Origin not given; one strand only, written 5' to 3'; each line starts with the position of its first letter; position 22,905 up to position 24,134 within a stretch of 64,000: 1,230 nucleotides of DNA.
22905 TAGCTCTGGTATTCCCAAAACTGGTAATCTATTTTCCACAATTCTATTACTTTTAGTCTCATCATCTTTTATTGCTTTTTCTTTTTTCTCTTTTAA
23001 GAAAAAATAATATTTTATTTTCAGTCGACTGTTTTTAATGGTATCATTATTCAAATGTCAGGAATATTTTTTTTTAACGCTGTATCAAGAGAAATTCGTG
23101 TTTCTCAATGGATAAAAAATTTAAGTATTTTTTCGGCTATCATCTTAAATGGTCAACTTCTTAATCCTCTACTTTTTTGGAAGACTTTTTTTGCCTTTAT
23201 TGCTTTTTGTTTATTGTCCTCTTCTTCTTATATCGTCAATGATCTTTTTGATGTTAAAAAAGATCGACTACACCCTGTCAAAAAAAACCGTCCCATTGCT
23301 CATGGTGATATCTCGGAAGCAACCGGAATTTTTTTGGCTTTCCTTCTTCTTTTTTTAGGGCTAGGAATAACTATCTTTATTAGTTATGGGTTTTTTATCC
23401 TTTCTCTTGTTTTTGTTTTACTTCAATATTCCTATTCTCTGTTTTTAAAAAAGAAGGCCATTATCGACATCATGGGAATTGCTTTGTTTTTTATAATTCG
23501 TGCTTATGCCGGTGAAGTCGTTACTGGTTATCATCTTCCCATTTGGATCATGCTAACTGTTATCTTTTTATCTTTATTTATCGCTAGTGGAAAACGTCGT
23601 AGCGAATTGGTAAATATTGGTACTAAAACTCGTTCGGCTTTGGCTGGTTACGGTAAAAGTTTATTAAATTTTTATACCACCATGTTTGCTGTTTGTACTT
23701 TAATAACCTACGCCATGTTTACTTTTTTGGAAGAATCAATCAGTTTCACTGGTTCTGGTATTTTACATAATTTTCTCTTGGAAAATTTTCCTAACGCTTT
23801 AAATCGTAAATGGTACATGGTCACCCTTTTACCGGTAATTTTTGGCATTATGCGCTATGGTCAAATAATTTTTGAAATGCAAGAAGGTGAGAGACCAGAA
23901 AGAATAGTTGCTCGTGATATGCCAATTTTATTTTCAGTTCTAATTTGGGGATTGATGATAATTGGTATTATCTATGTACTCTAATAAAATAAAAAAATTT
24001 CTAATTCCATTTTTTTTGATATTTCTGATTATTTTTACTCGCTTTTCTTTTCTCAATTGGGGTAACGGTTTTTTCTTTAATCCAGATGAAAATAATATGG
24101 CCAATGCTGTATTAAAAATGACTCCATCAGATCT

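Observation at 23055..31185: Six-gene lipid-linked pentose glycosylation cluster resembling the mycobacterial DPA pathway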

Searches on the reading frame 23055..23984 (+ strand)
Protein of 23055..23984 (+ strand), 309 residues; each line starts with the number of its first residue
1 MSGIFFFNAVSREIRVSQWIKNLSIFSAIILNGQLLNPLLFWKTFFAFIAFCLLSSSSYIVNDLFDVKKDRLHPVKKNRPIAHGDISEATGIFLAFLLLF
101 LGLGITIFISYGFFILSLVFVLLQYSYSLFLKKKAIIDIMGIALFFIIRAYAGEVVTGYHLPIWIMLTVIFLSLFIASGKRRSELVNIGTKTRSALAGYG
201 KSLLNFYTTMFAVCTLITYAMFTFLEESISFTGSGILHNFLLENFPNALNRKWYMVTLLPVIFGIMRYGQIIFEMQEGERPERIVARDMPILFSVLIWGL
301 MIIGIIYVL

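Call 3: search_protein_families(library=pfam, proteins=[window:23055-23984:+], max_evalue=0.01)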
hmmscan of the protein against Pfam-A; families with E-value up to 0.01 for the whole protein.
window:23055-23984:+ (309 aa): 1 family
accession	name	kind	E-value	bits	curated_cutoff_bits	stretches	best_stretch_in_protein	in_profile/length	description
PF01040.23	UbiA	-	1.3e-24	87.3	34.2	1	37-231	17-214/250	UbiA prenyltransferase family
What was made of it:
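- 23055..23984 (+): UbiA-superfamily polyprenyl-phosphate 5-phosphoribosyltransferase (PPPRS / DPPR-synthase type), 309 aa. Pfam UbiA, E = 1.3e-24 (call 3).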

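Call 4: search_protein_families(library=ncbifam, proteins=[window:23055-23984:+], max_evalue=0.01)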
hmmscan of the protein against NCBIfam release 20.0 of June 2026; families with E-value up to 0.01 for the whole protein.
window:23055-23984:+ (309 aa): 19 families
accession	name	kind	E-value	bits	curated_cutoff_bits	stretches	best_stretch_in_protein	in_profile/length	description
NF008978.0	PRK12324.1-4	equivalog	1.6e-55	188.4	207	1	9-308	34-321/322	decaprenyl-phosphate phosphoribosyltransferase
NF008977.0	PRK12324.1-2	equivalog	7.9e-54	183.1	234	1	13-307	8-288/297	decaprenyl-phosphate phosphoribosyltransferase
NF006088.0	PRK08238.1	equivalog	1.1e-48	166.1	351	1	8-199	193-384/482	UbiA family prenyltransferase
NF008976.0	PRK12324.1-1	equivalog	4.5e-42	144.5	474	1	10-304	21-300/306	decaprenyl-phosphate phosphoribosyltransferase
NF009523.0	PRK12884.1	equivalog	2.3e-14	53.3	269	1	33-171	31-165/279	prenyltransferase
TIGR01475.1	ubiA_other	subfamily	1.8e-09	37.5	180.8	1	27-176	23-171/282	UbiA-like polyprenyltransferase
NF035940.1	prenyl_rel_EboC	equivalog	1.8e-09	37.4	250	1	42-138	39-133/292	UbiA-like protein EboC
TIGR01473.1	cyoE_ctaB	equivalog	4.9e-09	36.4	210.3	1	27-140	21-135/281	heme o synthase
NF009522.0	PRK12883.1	equivalog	8.8e-09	35.2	353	1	45-153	40-146/279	geranylgeranylglycerol-phosphate geranylgeranyltransferase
NF005742.0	PRK07566.1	equivalog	3.7e-08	32.9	313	1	50-171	74-197/315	chlorophyll synthase ChlG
NF009521.0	PRK12882.1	equivalog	6.4e-08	32.2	296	1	30-143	30-138/280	geranylgeranylglycerol-phosphate geranylgeranyltransferase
TIGR01474.1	ubiA_proteo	equivalog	7.1e-08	32.3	275.45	1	29-132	27-131/282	4-hydroxybenzoate octaprenyltransferase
NF009514.0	PRK12873.1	equivalog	3.5e-06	26.6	246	1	53-122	58-127/297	4-hydroxybenzoate polyprenyltransferase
NF003348.0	PRK04375.1-1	equivalog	7.7e-06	25.5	285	1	45-139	40-136/292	heme o synthase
TIGR01476.1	chlor_syn_BchG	subfamily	3.4e-05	23.4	212.3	1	47-172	43-169/283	(bacterio)chlorophyll synthase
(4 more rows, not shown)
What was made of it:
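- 23055..23984 (+): The best NCBIfam models are all DPPRS (188, 183 and 144 bits) or the HAD-UbiA fusion model PRK08238 (166 bits); the next family scores 53 bits (call 4).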

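Call 10: search_solved_structures(query=window:23055-23984:+, max_evalue=0.01, show_alignments=2)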
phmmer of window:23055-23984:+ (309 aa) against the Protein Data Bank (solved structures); distinct sequences matched with E-value up to 0.01: 4.
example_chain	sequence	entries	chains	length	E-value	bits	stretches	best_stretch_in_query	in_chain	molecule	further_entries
8j8j_D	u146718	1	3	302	1.3e-31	113.4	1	10-228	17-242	Decaprenyl-phosphate phosphoribosyltransferase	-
8j8k_A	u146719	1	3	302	1.1e-22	84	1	10-228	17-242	Decaprenyl-phosphate phosphoribosyltransferase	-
4tq3_A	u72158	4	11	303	2e-06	30.7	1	46-229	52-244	Prenyltransferase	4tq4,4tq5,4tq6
6m31_A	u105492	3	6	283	9.2e-05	25.2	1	43-212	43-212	Digeranylgeranylglyceryl phosphate synthase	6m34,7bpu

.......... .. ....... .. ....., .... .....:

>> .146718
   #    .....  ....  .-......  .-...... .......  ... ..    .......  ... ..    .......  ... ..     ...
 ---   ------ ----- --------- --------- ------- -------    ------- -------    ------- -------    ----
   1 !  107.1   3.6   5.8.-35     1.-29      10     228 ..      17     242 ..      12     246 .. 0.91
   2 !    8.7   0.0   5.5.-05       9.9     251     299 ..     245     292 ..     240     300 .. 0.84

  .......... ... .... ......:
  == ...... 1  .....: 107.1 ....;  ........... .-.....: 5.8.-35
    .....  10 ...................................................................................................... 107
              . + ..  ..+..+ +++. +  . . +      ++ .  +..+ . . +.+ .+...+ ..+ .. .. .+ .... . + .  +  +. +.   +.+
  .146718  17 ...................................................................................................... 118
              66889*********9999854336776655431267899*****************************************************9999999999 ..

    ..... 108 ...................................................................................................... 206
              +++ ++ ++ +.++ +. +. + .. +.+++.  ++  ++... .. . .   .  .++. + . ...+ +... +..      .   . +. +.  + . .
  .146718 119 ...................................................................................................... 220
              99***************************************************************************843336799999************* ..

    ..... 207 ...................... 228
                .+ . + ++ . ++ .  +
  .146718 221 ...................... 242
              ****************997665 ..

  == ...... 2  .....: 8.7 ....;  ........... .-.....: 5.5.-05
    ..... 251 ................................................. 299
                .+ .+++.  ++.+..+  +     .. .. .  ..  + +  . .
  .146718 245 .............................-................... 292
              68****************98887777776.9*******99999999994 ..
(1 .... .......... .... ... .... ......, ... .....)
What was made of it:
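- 23055..23984 (+): PDB 8J8J (Rv3806c) matches at E = 1.3e-31, against 2e-6 for ordinary prenyltransferases (call 10).
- On DPPR synthase / PPPRS (UbiA-superfamily phosphoribosyltransferase; Rv3806c, ORF15-C): N62-D63-x-x-D66-x-x-x-D70 aligns to N73-D74-x-x-D77-x-x-x-D81 of Rv3806c (call 10). PDB 8J8J at E = 1.3e-31 against 4TQ3 at 2e-6 (call 10).
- Rv3806c (8J8J) matches at E = 1.3e-31 over the full length (call 10).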

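Call 12: find_homologous_proteins(query=window:23055-23984:+, max_evalue=1e-10)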
Query window:23055-23984:+ (309 aa): 2536 proteins with E <= 1e-10 among 6825 candidates; the best 120 are listed.
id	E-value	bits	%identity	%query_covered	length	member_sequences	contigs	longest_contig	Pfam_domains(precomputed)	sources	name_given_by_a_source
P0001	6.7e-194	661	100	100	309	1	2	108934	PF01040.24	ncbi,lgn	-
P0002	1.5e-184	630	93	100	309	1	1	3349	PF01040.24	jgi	-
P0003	3.8e-183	626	94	100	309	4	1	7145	PF01040.24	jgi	-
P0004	3.5e-171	586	86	100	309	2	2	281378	PF01040.24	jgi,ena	-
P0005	3.9e-162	557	83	100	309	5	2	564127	PF01040.24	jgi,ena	-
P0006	1.4e-161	555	83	100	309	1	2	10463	PF01040.24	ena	-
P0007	8.3e-161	552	83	100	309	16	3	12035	PF01040.24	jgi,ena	-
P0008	1.2e-159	549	82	98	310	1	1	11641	PF01040.24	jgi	-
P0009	1.7e-159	548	81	100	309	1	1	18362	PF01040.24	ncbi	-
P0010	1.0e-158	546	81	98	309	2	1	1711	PF01040.24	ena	-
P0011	1.4e-157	542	80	97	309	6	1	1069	PF01040.24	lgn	-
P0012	1.8e-157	541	82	98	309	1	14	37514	PF01040.24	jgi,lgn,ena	jgi:4-hydroxybenzoate polyprenyltransferase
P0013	2.0e-157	541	81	98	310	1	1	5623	PF01040.24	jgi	-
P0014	2.6e-157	541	81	97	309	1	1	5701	PF01040.24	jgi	jgi:4-hydroxybenzoate polyprenyltransferase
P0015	3.9e-157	540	81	98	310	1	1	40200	PF01040.24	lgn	-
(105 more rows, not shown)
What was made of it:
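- It belongs to the Pfam UbiA family, and some source databases name homologues '4-hydroxybenzoate polyprenyltransferase' (call 12).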

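Call 15: find_encoding_contigs(protein=P0001, flank=10000, max_places=3)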
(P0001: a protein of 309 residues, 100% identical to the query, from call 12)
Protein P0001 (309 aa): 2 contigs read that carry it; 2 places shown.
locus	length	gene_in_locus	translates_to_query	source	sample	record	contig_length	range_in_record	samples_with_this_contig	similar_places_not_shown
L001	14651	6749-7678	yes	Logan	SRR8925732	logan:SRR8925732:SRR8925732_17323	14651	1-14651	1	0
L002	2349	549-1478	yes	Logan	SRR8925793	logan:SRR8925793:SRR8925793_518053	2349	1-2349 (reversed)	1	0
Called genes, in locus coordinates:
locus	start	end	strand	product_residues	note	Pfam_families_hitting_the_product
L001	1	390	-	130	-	?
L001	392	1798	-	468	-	PF00133:tRNA-synt_1, PF01406:tRNA-synt_1e (weak), PF01921:tRNA-synt_1f (faint), PF09334:tRNA-synt_1g, PF00133:tRNA-synt_1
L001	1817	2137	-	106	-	PF01649:Ribosomal_S20p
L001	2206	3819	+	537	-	PF03023:MurJ, PF13440:Polysacc_synt_3, PF01554:MatE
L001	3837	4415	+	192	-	-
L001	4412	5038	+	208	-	-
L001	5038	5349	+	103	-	-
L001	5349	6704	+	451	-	PF19077:Big_13 (weak)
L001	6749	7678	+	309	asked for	PF01040:UbiA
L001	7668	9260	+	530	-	PF02366:PMT (weak), PF13231:PMT_2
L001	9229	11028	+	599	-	PF02366:PMT (weak), PF13231:PMT_2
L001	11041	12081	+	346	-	PF01073:3Beta_HSD, PF01370:Epimerase, PF02719:Polysacc_synt_2, PF04321:RmlD_sub_bind, PF05368:NmrA (faint), PF13460:NAD_binding_10, PF16363:GDP_Man_Dehyd, PF07993:NAD_binding_4 (weak)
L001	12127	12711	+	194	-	PF14378:PAP2_3 (weak), PF01569:PAP2, PF14360:PAP2_C (weak)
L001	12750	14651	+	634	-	?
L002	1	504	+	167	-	?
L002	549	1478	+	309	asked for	PF01040:UbiA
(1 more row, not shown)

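Call 33: find_related_loci(query=A3, collection=genome_contigs, flank=10000)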
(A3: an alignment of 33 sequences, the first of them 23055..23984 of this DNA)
Query A3 (309 aa) in genome_contigs; peptide patterns used: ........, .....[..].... (x = any residue, [..] = any of these).
129 stretches matched a pattern; 120 encode a relative of the query (tblastn E <= 1e-3); the best 80 are kept; 80 distinct loci.
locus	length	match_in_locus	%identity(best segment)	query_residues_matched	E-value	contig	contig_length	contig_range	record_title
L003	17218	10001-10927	81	1-309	8e-170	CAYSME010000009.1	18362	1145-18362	MAG TPA_asm: uncultured Gammaproteobacteria bacterium isolate SRP192927_co6_55 genome assembly, contig: NODE_6758_length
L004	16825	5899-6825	82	1-309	8e-170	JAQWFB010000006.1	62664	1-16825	MAG: Candidatus Shapirobacteria bacterium isolate STF2_89 NODE_846_length_62664_cov_20.466332_Sandtown_F2, whole genome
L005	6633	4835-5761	82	1-309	2e-169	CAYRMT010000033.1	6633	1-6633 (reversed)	MAG TPA_asm: uncultured Gammaproteobacteria bacterium isolate SRP192927_co2_434 genome assembly, contig: NODE_25652_leng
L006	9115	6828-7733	81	8-309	8e-165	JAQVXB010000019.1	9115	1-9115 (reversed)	MAG: Candidatus Shapirobacteria bacterium isolate STF2_116 NODE_23921_length_9115_cov_3.511126_Sandtown_F2, whole genome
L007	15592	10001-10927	78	1-309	1e-163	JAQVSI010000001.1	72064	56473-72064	MAG: Candidatus Shapirobacteria bacterium isolate STF1_270 NODE_647_length_72064_cov_4.634194_Sandtown_F1, whole genome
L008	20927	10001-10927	81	1-309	1e-160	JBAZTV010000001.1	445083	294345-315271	MAG: Candidatus Shapirobacteria bacterium isolate SO_2017_GW1_211 NODE_145_length_445083_cov_5.792588_OW334_2017, whole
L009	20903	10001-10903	77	9-309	1e-158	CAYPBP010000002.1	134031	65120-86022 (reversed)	MAG TPA_asm: uncultured Gammaproteobacteria bacterium isolate SRP192927_co5_99 genome assembly, contig: NODE_43_length_1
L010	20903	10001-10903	81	9-309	5e-156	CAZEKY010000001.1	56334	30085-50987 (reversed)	MAG TPA_asm: uncultured Gammaproteobacteria bacterium isolate SRP192927_co1_638 genome assembly, contig: NODE_716_length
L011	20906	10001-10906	80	8-309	8e-156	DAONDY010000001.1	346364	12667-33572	MAG TPA_asm: Candidatus Woesebacteria bacterium isolate AMR_MDS_3883 NODE_4_length_346364_cov_10.752952, whole genome sh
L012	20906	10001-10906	80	8-309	4e-155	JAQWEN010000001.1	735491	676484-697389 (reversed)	MAG: Candidatus Shapirobacteria bacterium isolate STF2_76 NODE_1_length_735491_cov_9.474058_Sandtown_F2, whole genome sh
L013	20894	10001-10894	72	12-309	2e-150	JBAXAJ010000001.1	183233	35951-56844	MAG: Candidatus Shapirobacteria bacterium isolate ELA138 MAG138_1, whole genome shotgun sequence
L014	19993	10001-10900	74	8-309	2e-146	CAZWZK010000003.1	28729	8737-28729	MAG TPA_asm: uncultured Gammaproteobacteria bacterium isolate SRP294416_co1_742 genome assembly, contig: NODE_2909_lengt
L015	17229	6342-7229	70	12-309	3e-146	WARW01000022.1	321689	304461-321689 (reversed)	MAG: Patescibacteria group bacterium isolate AMAZON02 genome_22, whole genome shotgun sequence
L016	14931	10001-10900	74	8-309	5e-146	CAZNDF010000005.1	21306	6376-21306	MAG TPA_asm: uncultured Gammaproteobacteria bacterium isolate SRP192927_co2_67 genome assembly, contig: NODE_3729_length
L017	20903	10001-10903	70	7-309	8e-146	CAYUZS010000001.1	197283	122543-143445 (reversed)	MAG TPA_asm: uncultured Gammaproteobacteria bacterium isolate SRP294416_co1_374 genome assembly, contig: NODE_25_length_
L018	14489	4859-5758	70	8-309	1e-144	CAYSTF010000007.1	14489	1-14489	MAG TPA_asm: uncultured Gammaproteobacteria bacterium isolate SRP263991_co3_231 genome assembly, contig: NODE_4982_lengt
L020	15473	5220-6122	72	7-309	2e-143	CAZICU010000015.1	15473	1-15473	MAG TPA_asm: uncultured Gammaproteobacteria bacterium isolate SRP263991_co2_418 genome assembly, contig: NODE_5137_lengt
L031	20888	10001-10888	74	12-309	5e-138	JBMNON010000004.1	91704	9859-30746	MAG: Patescibacteria group bacterium isolate SBF912SR5HQ0001 scaffold_207_c1, whole genome shotgun sequence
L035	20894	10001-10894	67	9-308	2e-137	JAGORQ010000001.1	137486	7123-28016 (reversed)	Candidatus Shapirobacteria bacterium isolate Gw_Eff_bin_278 Gw_Eff_123_length_137486_cov_4.907920, whole genome shotgun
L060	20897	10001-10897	67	9-309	3e-130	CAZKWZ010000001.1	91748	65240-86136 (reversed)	MAG TPA_asm: uncultured Gammaproteobacteria bacterium isolate SRP220891_co1_32 genome assembly, contig: NODE_387_length_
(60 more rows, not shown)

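Call 40: search_protein_families(library=pfam, proteins=[L011:14107-15255:-, L035:14290-15015:+, L007:12352-13038:+, L035:15184-15681:-, L020:10749-11600:-, L031:15296-15838:-, L060:17330-18349:+, L015:10650-11723:+, L018:9053-10693:+, L017:15750-17267:+], max_evalue=0.001)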
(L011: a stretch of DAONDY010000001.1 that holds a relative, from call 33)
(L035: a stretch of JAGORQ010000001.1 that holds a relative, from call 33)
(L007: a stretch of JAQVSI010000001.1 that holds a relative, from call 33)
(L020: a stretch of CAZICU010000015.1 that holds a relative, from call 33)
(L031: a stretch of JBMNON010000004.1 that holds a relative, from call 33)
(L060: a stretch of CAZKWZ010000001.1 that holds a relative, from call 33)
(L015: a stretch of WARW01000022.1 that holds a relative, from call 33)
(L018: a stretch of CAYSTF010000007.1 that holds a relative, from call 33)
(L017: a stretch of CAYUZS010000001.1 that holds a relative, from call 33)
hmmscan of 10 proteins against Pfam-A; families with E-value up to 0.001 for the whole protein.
L011:14107-15255:- (382 aa): 6 families
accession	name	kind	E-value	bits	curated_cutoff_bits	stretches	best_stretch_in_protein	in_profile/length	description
PF00534.26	Glycos_transf_1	-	2.5e-30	105.7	26.4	1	188-353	4-162/172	Glycosyl transferases group 1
PF13692.12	Glyco_trans_1_4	-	1.6e-19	71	27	1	200-348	2-141/142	Glycosyl transferases group 1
PF13439.12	Glyco_transf_4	-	9.6e-14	52.2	28.5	1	14-150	1-138/170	Glycosyltransferase Family 4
PF13477.12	Glyco_trans_4_2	-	2.1e-05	25.1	23.4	1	18-120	10-111/139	Glycosyl transferase 4-like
PF13579.12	Glyco_trans_4_4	-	0.00055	20.8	29.7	0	15-117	1-102/158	Glycosyl transferase 4-like domain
PF20706.3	GT4-conflict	-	0.00072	19.1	26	0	192-342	190-331/385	Family 4 Glycosyltransferase in conflict systems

L035:14290-15015:+ (241 aa): 3 families
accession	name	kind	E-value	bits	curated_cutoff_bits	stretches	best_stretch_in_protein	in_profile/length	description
PF05050.19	Methyltransf_21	-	9.4e-13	49.1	22.7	1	66-206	1-157/173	Methyltransferase FkbM domain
PF02475.24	TRM5-TYW2_MTfase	-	7e-09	36.3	28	1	58-112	34-90/164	TRM5/TYW2 methyltransferase domain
PF06325.19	PrmA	-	0.00047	20.2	22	1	57-112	159-215/296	Ribosomal protein L11 methyltransferase (PrmA)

L007:12352-13038:+ (228 aa): 12 families
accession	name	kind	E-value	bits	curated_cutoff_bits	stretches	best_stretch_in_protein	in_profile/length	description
PF13847.12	Methyltransf_31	-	8.1e-15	55.2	27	1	62-168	6-114/145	Methyltransferase domain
PF13489.12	Methyltransf_23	-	4.8e-13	49.6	27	1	45-208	11-163/164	Methyltransferase domain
PF08242.18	Methyltransf_12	-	6.6e-12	46.5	30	1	64-158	1-98/98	Methyltransferase domain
PF13649.12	Methyltransf_25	-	1.8e-11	45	27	1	63-156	1-97/97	Methyltransferase domain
PF08241.18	Methyltransf_11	-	1.5e-09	38.8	21.2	1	64-160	1-95/95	Methyltransferase domain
PF05175.20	MTS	-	3.2e-09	37.1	23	1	59-160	31-138/170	Methyltransferase small domain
PF02353.26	CMAS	-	1.7e-07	31.3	27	1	61-209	64-215/273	Mycolic acid cyclopropane synthetase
PF07021.18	MetW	-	4.3e-05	23.7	21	1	52-134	6-86/193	Methionine biosynthesis protein MetW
PF05219.18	DREV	-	5.5e-05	22.8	26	1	62-224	97-245/265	DREV methyltransferase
PF01739.24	CheR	-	6.1e-05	23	27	1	103-161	113-174/195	CheR methyltransferase, SAM binding domain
PF06080.18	DUF938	-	0.00021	21.6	27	1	54-160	19-137/202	Protein of unknown function (DUF938)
PF06325.19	PrmA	-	0.00098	19.1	22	0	48-160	150-258/296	Ribosomal protein L11 methyltransferase (PrmA)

L035:15184-15681:- (165 aa): 1 family
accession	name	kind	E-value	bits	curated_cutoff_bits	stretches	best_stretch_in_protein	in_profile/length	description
PF05050.19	Methyltransf_21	-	5.4e-06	27.1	22.7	1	60-162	1-109/173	Methyltransferase FkbM domain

L020:10749-11600:- (283 aa): 13 families
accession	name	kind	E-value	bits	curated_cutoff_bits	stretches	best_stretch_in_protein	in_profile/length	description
PF08241.18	Methyltransf_11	-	2.1e-24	86.4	21.2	1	47-142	1-95/95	Methyltransferase domain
PF13847.12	Methyltransf_31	-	6.5e-23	81.5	27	1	42-150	3-117/145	Methyltransferase domain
PF13649.12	Methyltransf_25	-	1.6e-21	77.2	27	1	46-138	1-97/97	Methyltransferase domain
PF13489.12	Methyltransf_23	-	4.4e-20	72.5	27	1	37-202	17-161/164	Methyltransferase domain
PF08242.18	Methyltransf_12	-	3.1e-15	57.1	30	1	47-139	1-97/98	Methyltransferase domain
PF01209.24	Ubie_methyltran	-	3.8e-13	49.8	20.1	1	18-142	24-151/233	ubiE/COQ5 methyltransferase family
PF07021.18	MetW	-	3.4e-08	33.8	21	1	35-149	6-114/193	Methionine biosynthesis protein MetW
PF02390.23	Methyltransf_4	-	2.2e-07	31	24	1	44-109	3-74/173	Putative methyltransferase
PF05175.20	MTS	-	2.5e-06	27.7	23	1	33-138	19-134/170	Methyltransferase small domain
PF02353.26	CMAS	-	5.8e-05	23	27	1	42-143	62-165/273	Mycolic acid cyclopropane synthetase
PF00398.26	RrnaAD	-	7.9e-05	22.3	24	1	36-112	29-103/263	Ribosomal RNA adenine dimethylase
PF01728.25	FtsJ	-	0.00011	22.6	24.1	1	42-109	21-86/181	FtsJ-like methyltransferase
PF05401.17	NodS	-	0.00045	20.5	24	1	45-148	46-150/201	Nodulation protein S (NodS)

L031:15296-15838:- (180 aa): 0 families

L060:17330-18349:+ (339 aa): 7 families
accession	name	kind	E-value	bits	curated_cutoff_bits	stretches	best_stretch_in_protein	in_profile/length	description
PF16363.11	GDP_Man_Dehyd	-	2.4e-55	188.8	27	1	4-325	1-331/332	GDP-mannose 4,6 dehydratase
PF01370.27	Epimerase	-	5.3e-51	173.8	20.9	1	4-260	2-240/240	NAD dependent epimerase/dehydratase family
PF01073.25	3Beta_HSD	-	5.9e-20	71.9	22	1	4-259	1-248/280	3-beta hydroxysteroid dehydrogenase/isomerase family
PF07993.18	NAD_binding_4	-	3.9e-15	56.1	20.1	1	7-238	3-254/258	Male sterility protein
PF04321.23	RmlD_sub_bind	-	2.1e-10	40.6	27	1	1-197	1-155/287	RmlD substrate binding domain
PF02719.21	Polysacc_synt_2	-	9.9e-07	28.7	20.2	1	4-127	2-131/293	Polysaccharide biosynthesis protein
PF08659.16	KR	-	0.00051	20.4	22.6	1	3-80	3-89/180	KR domain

L015:10650-11723:+ (357 aa): 1 family
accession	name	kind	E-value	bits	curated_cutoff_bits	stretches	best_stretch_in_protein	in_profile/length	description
PF04015.17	DUF362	-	9.9e-24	84.9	24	1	35-238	2-199/200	Domain of unknown function (DUF362)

L018:9053-10693:+ (546 aa): 1 family
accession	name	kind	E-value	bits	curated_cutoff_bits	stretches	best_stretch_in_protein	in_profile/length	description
PF13231.12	PMT_2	-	1.5e-08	35.5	26.1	1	123-272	3-145/160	Dolichyl-phosphate-mannose-protein mannosyltransferase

L017:15750-17267:+ (505 aa): 1 family
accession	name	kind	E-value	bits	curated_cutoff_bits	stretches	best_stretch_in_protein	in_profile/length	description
PF13231.12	PMT_2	-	2.4e-11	44.5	26.1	1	70-221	4-154/160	Dolichyl-phosphate-mannose-protein mannosyltransferase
